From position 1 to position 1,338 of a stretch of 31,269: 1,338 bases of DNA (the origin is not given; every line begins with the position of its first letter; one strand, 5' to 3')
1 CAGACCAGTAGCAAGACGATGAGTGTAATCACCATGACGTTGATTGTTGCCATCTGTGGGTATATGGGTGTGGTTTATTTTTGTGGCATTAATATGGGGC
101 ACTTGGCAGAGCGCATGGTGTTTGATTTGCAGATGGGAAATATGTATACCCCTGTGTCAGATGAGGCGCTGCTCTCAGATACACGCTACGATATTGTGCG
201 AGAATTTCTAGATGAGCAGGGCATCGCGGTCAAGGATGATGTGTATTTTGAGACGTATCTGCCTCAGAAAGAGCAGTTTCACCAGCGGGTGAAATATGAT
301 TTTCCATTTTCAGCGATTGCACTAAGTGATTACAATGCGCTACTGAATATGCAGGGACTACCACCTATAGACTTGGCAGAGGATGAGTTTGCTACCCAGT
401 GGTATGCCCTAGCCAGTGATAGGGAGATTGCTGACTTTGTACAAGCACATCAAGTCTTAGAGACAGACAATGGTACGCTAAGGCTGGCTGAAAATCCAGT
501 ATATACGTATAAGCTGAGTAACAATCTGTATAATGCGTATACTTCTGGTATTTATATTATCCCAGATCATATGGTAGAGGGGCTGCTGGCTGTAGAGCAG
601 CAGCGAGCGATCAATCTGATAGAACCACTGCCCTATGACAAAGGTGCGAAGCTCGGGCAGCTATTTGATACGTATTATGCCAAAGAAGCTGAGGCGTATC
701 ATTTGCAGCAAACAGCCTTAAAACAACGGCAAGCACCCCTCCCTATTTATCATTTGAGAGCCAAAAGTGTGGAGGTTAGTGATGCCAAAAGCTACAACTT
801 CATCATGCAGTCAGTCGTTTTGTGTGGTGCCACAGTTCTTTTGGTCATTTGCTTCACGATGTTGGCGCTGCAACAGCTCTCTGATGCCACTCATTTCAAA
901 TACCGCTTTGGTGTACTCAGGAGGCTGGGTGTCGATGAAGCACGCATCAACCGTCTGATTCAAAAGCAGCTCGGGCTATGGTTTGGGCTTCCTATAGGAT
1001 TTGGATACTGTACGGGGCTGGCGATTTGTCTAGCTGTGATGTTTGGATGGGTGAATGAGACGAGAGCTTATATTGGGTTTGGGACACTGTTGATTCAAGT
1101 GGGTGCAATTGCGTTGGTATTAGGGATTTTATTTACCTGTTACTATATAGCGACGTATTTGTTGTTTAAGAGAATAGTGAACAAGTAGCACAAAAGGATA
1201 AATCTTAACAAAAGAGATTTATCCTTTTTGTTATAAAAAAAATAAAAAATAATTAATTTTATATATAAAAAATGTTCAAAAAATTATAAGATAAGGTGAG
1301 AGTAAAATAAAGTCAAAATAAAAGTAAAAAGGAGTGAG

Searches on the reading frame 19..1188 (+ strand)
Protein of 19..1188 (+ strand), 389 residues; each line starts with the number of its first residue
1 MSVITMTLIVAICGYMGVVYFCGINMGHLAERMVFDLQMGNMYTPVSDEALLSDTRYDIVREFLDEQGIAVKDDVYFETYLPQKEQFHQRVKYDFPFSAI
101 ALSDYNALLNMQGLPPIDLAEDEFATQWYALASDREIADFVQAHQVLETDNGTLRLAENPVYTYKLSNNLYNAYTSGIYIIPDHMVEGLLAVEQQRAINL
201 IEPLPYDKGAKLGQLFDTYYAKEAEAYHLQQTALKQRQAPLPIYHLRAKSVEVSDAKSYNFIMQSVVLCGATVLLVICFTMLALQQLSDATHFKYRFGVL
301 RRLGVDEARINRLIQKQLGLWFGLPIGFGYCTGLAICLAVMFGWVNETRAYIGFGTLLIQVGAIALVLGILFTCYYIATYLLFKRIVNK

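Call 3: search_protein_families(library=pfam, proteins=[window:19-1188:+], max_evalue=0.01)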
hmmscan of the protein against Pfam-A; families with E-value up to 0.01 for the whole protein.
window:19-1188:+ (389 aa): 0 families

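Call 4: search_protein_families(library=ncbifam, proteins=[window:19-1188:+], max_evalue=0.01)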
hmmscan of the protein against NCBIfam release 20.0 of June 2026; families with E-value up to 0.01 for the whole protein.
window:19-1188:+ (389 aa): 0 families

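Call 37: search_protein_families(library=ncbifam, proteins=[window:19-1188:+], max_evalue=0.00001)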
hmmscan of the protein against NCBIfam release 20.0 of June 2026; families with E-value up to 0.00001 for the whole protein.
window:19-1188:+ (389 aa): 0 families

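Call 42: search_solved_structures(query=window:19-1188:+, max_evalue=1)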
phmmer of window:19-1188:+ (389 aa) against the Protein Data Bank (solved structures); distinct sequences matched with E-value up to 1: 1.
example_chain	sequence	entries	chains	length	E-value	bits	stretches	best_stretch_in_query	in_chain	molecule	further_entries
9ugg_E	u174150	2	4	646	0.03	16.7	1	256-387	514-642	Lantibiotic ABC transporter permease PsdB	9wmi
